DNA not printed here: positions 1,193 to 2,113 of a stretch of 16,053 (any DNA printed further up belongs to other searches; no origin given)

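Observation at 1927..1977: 12-bp perfect inverted repeat wrapped around the start codon of the first HNH gene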

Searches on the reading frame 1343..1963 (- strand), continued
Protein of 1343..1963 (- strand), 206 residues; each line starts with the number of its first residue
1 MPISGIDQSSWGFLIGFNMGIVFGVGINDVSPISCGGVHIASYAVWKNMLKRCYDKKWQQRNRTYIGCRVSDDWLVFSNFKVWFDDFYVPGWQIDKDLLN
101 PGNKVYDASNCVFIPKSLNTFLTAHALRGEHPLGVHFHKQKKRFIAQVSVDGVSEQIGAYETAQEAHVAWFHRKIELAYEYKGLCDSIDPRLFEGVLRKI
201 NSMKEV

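Call 82: search_protein_families(library=pfam, proteins=[L036:2-1342:+, L036:2332-2838:-, L031:114-635:+, L031:663-1136:-, L038:8-397:+, L038:643-867:+, L038:1883-2617:+, L038:1621-1908:+], max_evalue=0.001)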
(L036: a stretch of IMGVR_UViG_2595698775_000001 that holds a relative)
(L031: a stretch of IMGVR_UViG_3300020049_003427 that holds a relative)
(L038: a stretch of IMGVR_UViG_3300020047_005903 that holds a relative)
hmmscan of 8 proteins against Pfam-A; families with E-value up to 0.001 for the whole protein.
L036:2-1342:+ (446 aa): 1 family
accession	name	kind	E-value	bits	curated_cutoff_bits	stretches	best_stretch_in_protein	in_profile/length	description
PF17289.8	Terminase_6C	-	3.5e-16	60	22.6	1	276-419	2-153/155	Terminase RNaseH-like domain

L036:2332-2838:- (168 aa): 0 families

L031:114-635:+ (173 aa): 1 family
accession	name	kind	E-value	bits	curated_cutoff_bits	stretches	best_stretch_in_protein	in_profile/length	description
PF03796.21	DnaB_C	-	1e-35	123.8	27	1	2-134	118-248/255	DnaB-like helicase C terminal domain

L031:663-1136:- (157 aa): 0 families

L038:8-397:+ (129 aa): 0 families

L038:643-867:+ (74 aa): 0 families

L038:1883-2617:+ (244 aa): 2 families
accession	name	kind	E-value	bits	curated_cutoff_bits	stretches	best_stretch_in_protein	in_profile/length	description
PF03374.19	ANT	-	4.3e-27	95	25.3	1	132-234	2-107/108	Phage antirepressor protein KilAC domain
PF09669.15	Phage_pRha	-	2.7e-09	37.9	29.9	1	21-101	3-91/91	Phage regulatory protein Rha (Phage_pRha)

L038:1621-1908:+ (95 aa): 0 families

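Call 92: find_related_loci(query=L038:1042-1617:+, collection=viral_contigs, flank=400)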
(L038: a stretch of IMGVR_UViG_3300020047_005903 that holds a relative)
Query L038:1042-1617:+ (192 aa) in viral_contigs; peptide patterns used: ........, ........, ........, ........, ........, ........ (x = any residue, [..] = any of these).
5 stretches matched a pattern; 1 encode a relative of the query (tblastn E <= 1e-3); 1 distinct loci.
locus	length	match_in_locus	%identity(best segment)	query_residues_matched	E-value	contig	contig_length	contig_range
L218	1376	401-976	100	1-192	4e-140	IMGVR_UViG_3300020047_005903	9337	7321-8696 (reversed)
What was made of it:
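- Tried and rejected: A search for relatives of the L038 protein returned only L038 itself (call 92).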
